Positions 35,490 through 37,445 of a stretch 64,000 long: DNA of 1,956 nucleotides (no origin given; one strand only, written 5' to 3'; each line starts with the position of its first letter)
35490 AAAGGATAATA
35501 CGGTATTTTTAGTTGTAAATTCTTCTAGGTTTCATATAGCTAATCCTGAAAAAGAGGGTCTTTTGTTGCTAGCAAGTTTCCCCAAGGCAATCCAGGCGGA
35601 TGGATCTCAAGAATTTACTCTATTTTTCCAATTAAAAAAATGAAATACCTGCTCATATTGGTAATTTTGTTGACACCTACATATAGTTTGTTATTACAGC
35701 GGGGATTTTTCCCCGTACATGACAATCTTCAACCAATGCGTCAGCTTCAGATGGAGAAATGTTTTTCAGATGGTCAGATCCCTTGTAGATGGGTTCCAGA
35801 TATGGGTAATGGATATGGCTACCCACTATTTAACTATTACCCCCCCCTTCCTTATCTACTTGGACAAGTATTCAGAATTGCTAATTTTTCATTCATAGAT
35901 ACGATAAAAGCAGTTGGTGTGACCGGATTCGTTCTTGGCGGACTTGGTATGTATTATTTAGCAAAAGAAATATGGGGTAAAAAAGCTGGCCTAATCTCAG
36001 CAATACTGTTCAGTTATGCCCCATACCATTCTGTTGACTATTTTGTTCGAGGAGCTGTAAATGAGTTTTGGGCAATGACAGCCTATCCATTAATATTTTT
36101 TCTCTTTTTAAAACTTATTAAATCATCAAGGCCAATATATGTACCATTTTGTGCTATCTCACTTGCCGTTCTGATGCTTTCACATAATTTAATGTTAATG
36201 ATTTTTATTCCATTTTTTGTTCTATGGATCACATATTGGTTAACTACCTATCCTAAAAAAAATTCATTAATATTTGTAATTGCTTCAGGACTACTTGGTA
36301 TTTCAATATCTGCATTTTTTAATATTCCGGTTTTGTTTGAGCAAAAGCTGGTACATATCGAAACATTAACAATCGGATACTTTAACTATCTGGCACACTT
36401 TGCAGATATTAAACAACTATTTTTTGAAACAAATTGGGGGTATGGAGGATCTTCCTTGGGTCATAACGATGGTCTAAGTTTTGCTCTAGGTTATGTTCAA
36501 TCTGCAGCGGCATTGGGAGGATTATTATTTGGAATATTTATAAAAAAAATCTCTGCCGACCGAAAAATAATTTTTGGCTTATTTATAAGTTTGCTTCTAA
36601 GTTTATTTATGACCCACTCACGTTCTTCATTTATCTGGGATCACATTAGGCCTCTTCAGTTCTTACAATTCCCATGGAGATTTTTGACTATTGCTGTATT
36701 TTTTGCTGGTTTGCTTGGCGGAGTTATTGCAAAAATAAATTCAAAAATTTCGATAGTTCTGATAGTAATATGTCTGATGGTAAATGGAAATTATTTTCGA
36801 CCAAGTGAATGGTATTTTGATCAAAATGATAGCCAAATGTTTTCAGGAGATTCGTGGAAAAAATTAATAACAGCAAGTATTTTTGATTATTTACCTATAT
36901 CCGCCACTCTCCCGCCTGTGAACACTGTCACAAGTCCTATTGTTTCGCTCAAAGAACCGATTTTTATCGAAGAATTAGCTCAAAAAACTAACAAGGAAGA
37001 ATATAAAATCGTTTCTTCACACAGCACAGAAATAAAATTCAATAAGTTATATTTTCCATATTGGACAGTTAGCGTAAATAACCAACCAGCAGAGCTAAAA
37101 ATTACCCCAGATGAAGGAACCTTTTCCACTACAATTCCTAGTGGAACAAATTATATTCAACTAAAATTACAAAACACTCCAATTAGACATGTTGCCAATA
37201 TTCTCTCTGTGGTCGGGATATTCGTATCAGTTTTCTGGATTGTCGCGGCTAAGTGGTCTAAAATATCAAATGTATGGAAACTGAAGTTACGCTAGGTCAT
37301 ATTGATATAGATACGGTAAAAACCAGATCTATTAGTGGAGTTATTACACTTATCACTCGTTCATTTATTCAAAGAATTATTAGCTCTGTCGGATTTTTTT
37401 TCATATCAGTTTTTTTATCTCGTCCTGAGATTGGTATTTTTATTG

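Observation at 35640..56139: Three paralogs of an unassigned membrane-protein family with invariant '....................' loop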

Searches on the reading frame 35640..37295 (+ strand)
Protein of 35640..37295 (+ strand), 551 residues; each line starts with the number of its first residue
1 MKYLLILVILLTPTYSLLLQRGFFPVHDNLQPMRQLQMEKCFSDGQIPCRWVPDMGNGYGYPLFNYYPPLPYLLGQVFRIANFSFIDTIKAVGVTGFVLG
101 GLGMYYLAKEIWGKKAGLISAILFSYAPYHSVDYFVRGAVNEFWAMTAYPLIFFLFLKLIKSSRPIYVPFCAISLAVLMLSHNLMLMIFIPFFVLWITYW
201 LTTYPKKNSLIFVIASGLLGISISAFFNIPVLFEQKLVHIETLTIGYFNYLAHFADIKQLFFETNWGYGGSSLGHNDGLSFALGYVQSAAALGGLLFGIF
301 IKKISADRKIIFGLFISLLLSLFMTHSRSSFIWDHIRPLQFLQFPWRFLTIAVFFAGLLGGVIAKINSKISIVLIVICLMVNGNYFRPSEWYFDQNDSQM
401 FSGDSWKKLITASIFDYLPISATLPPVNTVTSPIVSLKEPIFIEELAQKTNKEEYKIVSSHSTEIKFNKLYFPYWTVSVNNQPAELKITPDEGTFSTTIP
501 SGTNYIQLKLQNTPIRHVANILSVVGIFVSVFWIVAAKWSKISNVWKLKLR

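Call 7: search_protein_families(library=pfam, proteins=[window:35640-37295:+], max_evalue=1)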
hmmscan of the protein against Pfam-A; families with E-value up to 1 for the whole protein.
window:35640-37295:+ (551 aa): 2 families
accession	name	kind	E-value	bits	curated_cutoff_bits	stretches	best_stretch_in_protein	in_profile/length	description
PF10131.15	PTPS_related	-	2.8e-09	36.4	26.4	1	64-380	1-300/621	6-pyruvoyl-tetrahydropterin synthase related domain; membrane protein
PF02516.20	STT3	-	0.00059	19.9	24.5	1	64-386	69-390/405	Oligosaccharyl transferase STT3, N-terminal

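Call 8: search_protein_families(library=ncbifam, proteins=[window:35640-37295:+], max_evalue=1)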
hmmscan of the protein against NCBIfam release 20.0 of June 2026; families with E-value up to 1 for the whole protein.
window:35640-37295:+ (551 aa): 1 family
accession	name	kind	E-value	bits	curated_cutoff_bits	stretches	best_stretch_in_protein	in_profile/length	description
NF007638.0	PRK10304.1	equivalog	0.098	12.6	178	1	413-458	56-98/165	non-heme ferritin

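Call 13: find_homologous_proteins(query=window:35640-37295:+)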
Query window:35640-37295:+ (551 aa): 2302 proteins with E <= 0.001 among 8000 candidates; the best 120 are listed.
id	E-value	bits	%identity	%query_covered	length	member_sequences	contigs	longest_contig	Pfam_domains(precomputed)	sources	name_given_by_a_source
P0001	0.0e+0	1245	100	100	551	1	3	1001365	PF10131.16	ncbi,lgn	-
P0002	6.7e-174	598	49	97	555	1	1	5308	PF10131.16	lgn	-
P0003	6.7e-168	578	48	98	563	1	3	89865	PF10131.16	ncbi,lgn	-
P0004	9.1e-166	571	49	94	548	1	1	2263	-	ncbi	-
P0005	3.1e-163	562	49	93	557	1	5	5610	-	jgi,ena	-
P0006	6.8e-162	558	48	95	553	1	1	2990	-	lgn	-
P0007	1.3e-161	557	48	93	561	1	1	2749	PF10131.16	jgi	jgi:hypothetical protein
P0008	3.9e-161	556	48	93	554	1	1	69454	PF10131.16,PF13231.13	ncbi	-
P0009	3.9e-161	556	46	98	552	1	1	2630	PF10131.16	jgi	-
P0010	5.2e-161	555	48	95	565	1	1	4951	PF10131.16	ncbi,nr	ncbi:hypothetical protein HYS82_00760 [Candidatus Amesbacteria bacterium]|nr:hypothetical protein [C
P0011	5.3e-161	555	48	96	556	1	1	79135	-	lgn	-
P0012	1.0e-160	554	47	95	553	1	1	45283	PF10131.16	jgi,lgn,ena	-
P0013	1.2e-160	554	48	93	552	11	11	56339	-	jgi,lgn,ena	-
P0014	1.6e-160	554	47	95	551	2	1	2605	-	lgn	-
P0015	2.5e-160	553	47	95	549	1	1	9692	-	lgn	-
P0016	1.4e-159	550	49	93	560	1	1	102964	-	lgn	-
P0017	2.9e-159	549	49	93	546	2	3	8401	PF10131.16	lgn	-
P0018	1.2e-158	547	46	100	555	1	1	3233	PF13231.13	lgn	-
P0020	5.6e-158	545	46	95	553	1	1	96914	-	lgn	-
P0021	7.0e-158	545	47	99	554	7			PF10131.16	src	-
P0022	7.5e-158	545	46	94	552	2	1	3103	PF10131.16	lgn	-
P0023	1.0e-157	544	48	94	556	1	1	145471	-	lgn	-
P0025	1.9e-157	543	46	93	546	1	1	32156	PF10131.16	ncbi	-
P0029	1.5e-156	540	48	93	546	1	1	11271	PF10131.16,PF13231.13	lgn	-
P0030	1.6e-156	540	47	97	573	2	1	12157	PF10131.16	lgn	-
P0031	2.6e-156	540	48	93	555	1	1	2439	PF10131.16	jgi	jgi:6-pyruvoyl-tetrahydropterin synthase related domain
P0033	5.4e-156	539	47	93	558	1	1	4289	PF10131.16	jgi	jgi:hypothetical protein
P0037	9.2e-156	538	47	92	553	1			PF10131.16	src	-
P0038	9.7e-156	538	45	95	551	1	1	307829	PF13231.13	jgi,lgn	-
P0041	4.3e-155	536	48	93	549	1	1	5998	PF10131.16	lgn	-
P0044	1.4e-154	534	48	92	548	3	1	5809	PF10131.16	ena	-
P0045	1.9e-154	533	48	93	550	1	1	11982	PF10131.16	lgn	-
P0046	3.9e-154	532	46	96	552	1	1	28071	PF10131.16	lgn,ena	-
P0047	3.9e-154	532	46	96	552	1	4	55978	PF10131.16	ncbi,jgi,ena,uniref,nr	ncbi:hypothetical protein A2397_04065 [Candidatus Amesbacteria bacterium RIFOXYB1_FULL_44_23]|uniref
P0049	6.0e-154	532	46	92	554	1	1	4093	PF10131.16,PF13231.13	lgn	-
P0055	2.7e-153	530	46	96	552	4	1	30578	PF10131.16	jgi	-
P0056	3.1e-153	529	47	93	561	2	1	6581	PF10131.16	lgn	-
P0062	9.5e-152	525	46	96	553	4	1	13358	PF10131.16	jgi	jgi:uncharacterized membrane protein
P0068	3.4e-151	523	46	93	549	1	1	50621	PF10131.16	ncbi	-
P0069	1.1e-150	521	46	93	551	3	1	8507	PF10131.16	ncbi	-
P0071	2.5e-150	520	46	95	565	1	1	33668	PF10131.16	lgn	-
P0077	9.2e-150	518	47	93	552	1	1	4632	PF10131.16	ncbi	-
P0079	1.7e-149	517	44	95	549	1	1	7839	PF10131.16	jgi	jgi:4-amino-4-deoxy-L-arabinose transferase-like glycosyltransferase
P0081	4.5e-149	516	45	95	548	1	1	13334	PF10131.16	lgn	-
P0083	5.5e-149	515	45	95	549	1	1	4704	PF10131.16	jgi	jgi:hypothetical protein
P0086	3.5e-148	513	46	98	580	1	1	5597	PF10131.16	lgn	-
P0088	7.9e-148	512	46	95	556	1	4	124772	PF13231.13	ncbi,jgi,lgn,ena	-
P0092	4.0e-147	509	46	94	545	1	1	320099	PF10131.16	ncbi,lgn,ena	-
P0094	1.2e-146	508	45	92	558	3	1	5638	PF10131.16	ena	-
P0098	3.3e-146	506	44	96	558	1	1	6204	PF10131.16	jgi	jgi:uncharacterized membrane protein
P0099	4.6e-146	506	43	96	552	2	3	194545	PF10131.16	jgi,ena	-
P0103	3.9e-145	503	45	93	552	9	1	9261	PF10131.16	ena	-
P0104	5.8e-145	502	45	93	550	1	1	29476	PF10131.16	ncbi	-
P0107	1.1e-144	501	46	93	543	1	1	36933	PF13231.13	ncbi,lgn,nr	ncbi:glycosyltransferase family 39 protein [Candidatus Amesbacteria bacterium]|nr:glycosyltransferas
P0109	4.8e-144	499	43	96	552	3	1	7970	PF10131.16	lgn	-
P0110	6.6e-144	499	44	93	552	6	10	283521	PF10131.16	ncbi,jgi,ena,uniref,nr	ncbi:MAG: hypothetical protein UX80_C0005G0055 [Candidatus Amesbacteria bacterium GW2011_GWA2_47_11b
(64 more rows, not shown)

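Call 14: search_solved_structures(query=window:35640-37295:+, max_evalue=10)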
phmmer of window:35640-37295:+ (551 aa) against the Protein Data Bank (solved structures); distinct sequences matched with E-value up to 10: 7.
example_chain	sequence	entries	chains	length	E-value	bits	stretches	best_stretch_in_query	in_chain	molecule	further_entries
4ztt_A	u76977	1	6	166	0.083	14.7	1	413-459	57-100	ferritin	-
4reu_A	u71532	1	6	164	0.088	14.6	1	413-459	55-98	Ferritin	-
1eum_A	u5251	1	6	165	0.088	14.6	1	413-459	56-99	FERRITIN 1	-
28yp_A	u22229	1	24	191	0.12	14.2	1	413-459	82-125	Bacterial non-heme ferritin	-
28yq_A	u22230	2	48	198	0.13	14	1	413-459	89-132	Bacterial non-heme ferritin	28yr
4xgs_A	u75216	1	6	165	0.18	13.5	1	413-459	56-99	Ferritin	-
9bye_A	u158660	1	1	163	0.72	11.6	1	413-459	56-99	Bacterial non-heme ferritin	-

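Call 21: search_solved_structures(query=A1, max_evalue=10, show_alignments=2)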
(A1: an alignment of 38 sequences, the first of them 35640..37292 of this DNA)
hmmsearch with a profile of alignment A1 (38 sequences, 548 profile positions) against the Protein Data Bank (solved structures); distinct sequences matched with E-value up to 10: 0.

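Call 22: find_encoding_contigs(protein=P0001, flank=1000, max_places=3)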
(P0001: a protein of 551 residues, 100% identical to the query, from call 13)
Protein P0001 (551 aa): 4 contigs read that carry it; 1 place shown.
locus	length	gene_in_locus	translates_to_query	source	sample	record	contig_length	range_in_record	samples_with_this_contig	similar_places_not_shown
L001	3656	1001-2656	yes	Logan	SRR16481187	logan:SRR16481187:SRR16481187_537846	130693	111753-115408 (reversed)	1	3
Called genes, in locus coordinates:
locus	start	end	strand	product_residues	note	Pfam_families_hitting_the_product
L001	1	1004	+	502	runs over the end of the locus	PF02366:PMT, PF13231:PMT_2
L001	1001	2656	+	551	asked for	PF10131:PTPS_related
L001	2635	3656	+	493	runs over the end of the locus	PF01943:Polysacc_synt, PF13440:Polysacc_synt_3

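Call 23: find_related_loci(query=A1, collection=genome_contigs, flank=6000)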
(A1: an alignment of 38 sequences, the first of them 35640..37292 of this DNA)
Query A1 (551 aa) in genome_contigs; peptide patterns used: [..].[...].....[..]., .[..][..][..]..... (x = any residue, [..] = any of these).
406 stretches matched a pattern; 323 encode a relative of the query (tblastn E <= 1e-3); the best 80 are kept; 80 distinct loci.
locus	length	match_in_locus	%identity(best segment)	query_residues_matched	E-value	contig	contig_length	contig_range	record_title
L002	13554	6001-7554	48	13-525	7e-164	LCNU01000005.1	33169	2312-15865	MAG: Candidatus Amesbacteria bacterium GW2011_GWC1_47_15 UX86_C0005, whole genome shotgun sequence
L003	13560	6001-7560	48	13-527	3e-162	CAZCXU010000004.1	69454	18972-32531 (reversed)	MAG TPA_asm: uncultured Gammaproteobacteria bacterium isolate SRP170004_co1_29 genome assembly, contig: NODE_437_length_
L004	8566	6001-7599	48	1-525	1e-159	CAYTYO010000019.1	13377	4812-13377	MAG TPA_asm: uncultured Gammaproteobacteria bacterium isolate SRP170004_co1_592 genome assembly, contig: NODE_7335_lengt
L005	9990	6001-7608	47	2-538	1e-158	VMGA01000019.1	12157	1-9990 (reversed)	MAG: Microgenomates group bacterium Gr01-1014_16 G01um101416_scaffold_1722, whole genome shotgun sequence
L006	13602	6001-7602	46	7-535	4e-157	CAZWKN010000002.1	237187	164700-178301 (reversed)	MAG TPA_asm: uncultured Gammaproteobacteria bacterium isolate SRP192515_co1_359 genome assembly, contig: NODE_20_length_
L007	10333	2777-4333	47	13-525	1e-156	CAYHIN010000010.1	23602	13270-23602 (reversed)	MAG TPA_asm: uncultured Gammaproteobacteria bacterium isolate ERP119705_co13_445 genome assembly, contig: NODE_2663_leng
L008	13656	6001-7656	45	13-541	2e-155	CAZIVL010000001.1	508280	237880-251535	MAG TPA_asm: uncultured Gammaproteobacteria bacterium isolate SRP342105_co1_60 genome assembly, contig: NODE_6_length_50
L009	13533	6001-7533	48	13-520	1e-152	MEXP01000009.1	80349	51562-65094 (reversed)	MAG: Candidatus Amesbacteria bacterium RIFCSPLOWO2_01_FULL_49_25 rifcsplowo2_01_scaffold_225, whole genome shotgun seque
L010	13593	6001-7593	47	2-525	4e-151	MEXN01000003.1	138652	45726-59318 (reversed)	MAG: Candidatus Amesbacteria bacterium RIFCSPLOWO2_01_FULL_48_25 rifcsplowo2_01_scaffold_246, whole genome shotgun seque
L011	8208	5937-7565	46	2-541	4e-149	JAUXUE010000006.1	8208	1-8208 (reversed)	MAG: Candidatus Amesbacteria bacterium isolate C13_metabat.bin.65 C13_k141_3741, whole genome shotgun sequence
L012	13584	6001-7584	45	2-526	2e-148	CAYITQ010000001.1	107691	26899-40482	MAG TPA_asm: uncultured Gammaproteobacteria bacterium isolate ERP119705_co3_801 genome assembly, contig: NODE_100_length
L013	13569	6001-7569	46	2-520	7e-148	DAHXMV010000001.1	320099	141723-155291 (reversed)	MAG TPA_asm: Candidatus Amesbacteria bacterium isolate clean1627 NODE_1_length_320099_cov_20.142678, whole genome shotgu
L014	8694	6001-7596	46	13-540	6e-148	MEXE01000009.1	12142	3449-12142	MAG: Candidatus Amesbacteria bacterium RBG_19FT_COMBO_48_16 rbg_19ft_combo_scaffold_1686, whole genome shotgun sequence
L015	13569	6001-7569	45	13-529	4e-147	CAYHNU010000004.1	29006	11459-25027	MAG TPA_asm: uncultured Gammaproteobacteria bacterium isolate ERP119705_co13_425 genome assembly, contig: NODE_1982_leng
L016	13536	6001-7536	46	13-520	3e-147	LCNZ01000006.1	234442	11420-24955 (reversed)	MAG: Candidatus Amesbacteria bacterium GW2011_GWB1_47_19 UX91_C0006, whole genome shotgun sequence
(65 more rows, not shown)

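Call 25: search_protein_families(library=pfam, alignment_id=A1, max_evalue=0.01)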
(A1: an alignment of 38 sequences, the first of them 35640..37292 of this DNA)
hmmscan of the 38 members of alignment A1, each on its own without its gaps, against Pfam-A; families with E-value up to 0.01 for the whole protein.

A. member 1, window:35640-37292:+ (551 aa): 2 families
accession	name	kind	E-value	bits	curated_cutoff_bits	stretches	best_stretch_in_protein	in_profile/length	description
PF10131.15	PTPS_related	-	2.8e-09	36.4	26.4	1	64-380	1-300/621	6-pyruvoyl-tetrahydropterin synthase related domain; membrane protein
PF02516.20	STT3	-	0.00059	19.9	24.5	1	64-386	69-390/405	Oligosaccharyl transferase STT3, N-terminal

B. families by the number of members that match (of 38 scanned): 4 families
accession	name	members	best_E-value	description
PF10131.15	PTPS_related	23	6e-10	6-pyruvoyl-tetrahydropterin synthase related domain; membrane protein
PF09586.16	YfhO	10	9.1e-05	Bacterial membrane protein YfhO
PF13231.12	PMT_2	8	2.2e-07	Dolichyl-phosphate-mannose-protein mannosyltransferase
PF02516.20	STT3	1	0.00059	Oligosaccharyl transferase STT3, N-terminal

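Call 28: predict_structure(alignment_id=A1)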
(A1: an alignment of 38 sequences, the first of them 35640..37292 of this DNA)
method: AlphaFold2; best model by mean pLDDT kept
length: 551 residues; sequences in the alignment: 38
mean_pLDDT: 89.7   pTM: 0.90
mean pLDDT of the five models: 89.7, 89.3, 89.2, 86.6, 84.3
residues with pLDDT >= 90: 360; 70-90: 160; 50-70: 29; < 50: 2
segments of 3 or more residues with pLDDT < 50: none
pLDDT, mean of each block of 10 residues (from residue 1): 92 93 83 94 93 90 89 96 96 96 98 96 94 86 94 98 97 97 89 97 95 98 96 88 65 77 60 57 88 92 89 97 91 88 88 97 91 93 84 92 89 79 85 85 94 95 93 93 92 91 96 93 97 90 71 61
secondary structure, 60 per line:
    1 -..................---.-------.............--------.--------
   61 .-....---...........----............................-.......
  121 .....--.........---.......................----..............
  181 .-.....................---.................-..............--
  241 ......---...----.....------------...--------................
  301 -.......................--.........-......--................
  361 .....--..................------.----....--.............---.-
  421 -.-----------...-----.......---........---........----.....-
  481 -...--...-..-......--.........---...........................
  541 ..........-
elements in order: H2-19 H31-43 H63-66 H70-80 H85-112 H114-125 H128-136 H140-162 H167-181 H183-203 H207-223 H225-237 H241-246 H257-261 H285-300 H302-324 H327-335 H337-342 H345-365 H368-385 H397-400 H403-415 E434-436 E442-448 E452-459 E463-470 E475-479 E482-484 E487-489 E494-499 E502-510 H514-550

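Call 30: fold_search(model_id=the predicted structure, library=pdb)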
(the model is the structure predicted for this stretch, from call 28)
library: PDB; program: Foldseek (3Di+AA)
matches with E <= 10: 432; with E <= 0.001: 7
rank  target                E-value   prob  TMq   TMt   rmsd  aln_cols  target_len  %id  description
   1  3wak                  1.3e-04  1.00  0.40  0.28  17.7       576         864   12  Crystal structure of the Archaeoglobus fulgidus oligosaccharyltransferase (O29867_ARCFU) in the apo form (released 2013-10-30)
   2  6s7t_A                1.3e-04  1.00  0.41  0.33  13.9       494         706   13  Cryo-EM structure of human oligosaccharyltransferase complex OST-B (released 2019-12-18)
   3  8pn9_A                2.0e-04  1.00  0.46  0.39   9.3       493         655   14  Structure of human oligosaccharyltransferase OST-A complex bound to NGI-1 (released 2024-05-08)
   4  5gmy_A                3.5e-04  1.00  0.40  0.28  12.8       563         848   12  Crystal structure of the Archaeoglobus fulgidus oligosaccharyltransferase (O29867_ARCFU) tethered with an acceptor pep (released 2017-02-01)
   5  7e9s_A                3.6e-04  1.00  0.40  0.27  16.8       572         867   13  Archaeal oligosaccharyltransferase AglB from Archaeoglobus fulgidus in complex with an inhibitory peptide and a dolich (released 2021-09-08)
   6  6w98_A                5.2e-04  1.00  0.43  0.20   7.9       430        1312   14  Single-Particle Cryo-EM Structure of Arabinofuranosyltransferase AftD from Mycobacteria (released 2020-05-13)
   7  3waj                  5.2e-04  1.00  0.35  0.25  14.9       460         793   13  Crystal structure of the Archaeoglobus fulgidus oligosaccharyltransferase (O29867_ARCFU) complex with Zn and sulfate (released 2013-10-30)
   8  7oci_F                1.0e-03  1.00  0.40  0.35  13.2       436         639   14  Cryo-EM structure of yeast Ost6p containing oligosaccharyltransferase complex (released 2022-02-16)
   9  5f15                  1.2e-03  1.00  0.37  0.38   9.6       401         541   11  Crystal Structure of ArnT from Cupriavidus metallidurans bound to Undecaprenyl phosphate (released 2016-02-17)
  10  8age_A                1.3e-03  1.00  0.39  0.34  12.1       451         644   14  Structure of yeast oligosaccharylransferase complex with acceptor peptide bound (released 2022-12-07)
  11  9n9j_I                1.3e-03  1.00  0.39  0.32  17.7       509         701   12  Structure of a GRP94 folding intermediate engaged with a CCDC134- and FKBP11-bound secretory translocon (released 2025-11-19)
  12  5ogl_A                1.3e-03  1.00  0.41  0.33   9.1       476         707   13  Structure of bacterial oligosaccharyltransferase PglB in complex with an acceptor peptide and an lipid-linked oligosac (released 2017-10-25)
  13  8if8_C                1.5e-03  1.00  0.38  0.36  11.5       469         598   12  Arabinosyltransferase AftA (released 2023-05-31)
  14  6wby                  1.6e-03  1.00  0.48  0.23   5.3       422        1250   12  Single-Particle Cryo-EM Structure of Arabinofuranosyltransferase AftD from Mycobacteria, Mutant R1389S Class 2 (released 2020-05-13)
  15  6ftg_5                1.6e-03  1.00  0.45  0.39  12.4       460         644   13  Subtomogram average of OST-containing ribosome-translocon complexes from canine rough microsomal membranes (released 2018-03-21)
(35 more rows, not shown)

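Call 45: search_protein_representatives(alignment_id=A1)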
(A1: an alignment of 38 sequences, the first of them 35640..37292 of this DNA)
Query: 38 sequences, 548 profile positions. Proteins with E-value up to 0.001 (for the whole library): 17932; up to 1e-10: 13026; up to 1e-30: 5655. The best 150 are listed.
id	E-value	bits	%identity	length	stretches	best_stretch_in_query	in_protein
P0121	1.1e-271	918.8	-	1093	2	5-545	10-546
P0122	5.9e-220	748.0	-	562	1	1-543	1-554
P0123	3.8e-212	722.2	-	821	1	5-540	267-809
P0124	4.4e-211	718.7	-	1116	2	5-541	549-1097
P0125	8.4e-204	694.7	-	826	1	5-539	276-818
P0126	1.0e-197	674.5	-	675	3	6-301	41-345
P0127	1.8e-190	650.6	-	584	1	5-542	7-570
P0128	1.1e-187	641.4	-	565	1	2-540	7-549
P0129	3.4e-186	636.5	-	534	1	27-545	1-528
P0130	2.9e-183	626.9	-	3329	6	19-538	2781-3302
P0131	1.1e-177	608.4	-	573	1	5-544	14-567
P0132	1.2e-177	608.4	-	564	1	7-544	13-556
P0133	1.5e-173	594.8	-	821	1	6-543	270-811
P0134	1.7e-172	591.3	-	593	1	5-544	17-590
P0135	1.2e-169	581.9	-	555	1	5-541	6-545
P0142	1.1e-164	565.6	-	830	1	5-546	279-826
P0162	1.1e-150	519.3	-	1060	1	1-543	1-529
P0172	1.4e-144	499.2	-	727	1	6-544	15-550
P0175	3.6e-143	494.5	-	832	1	5-543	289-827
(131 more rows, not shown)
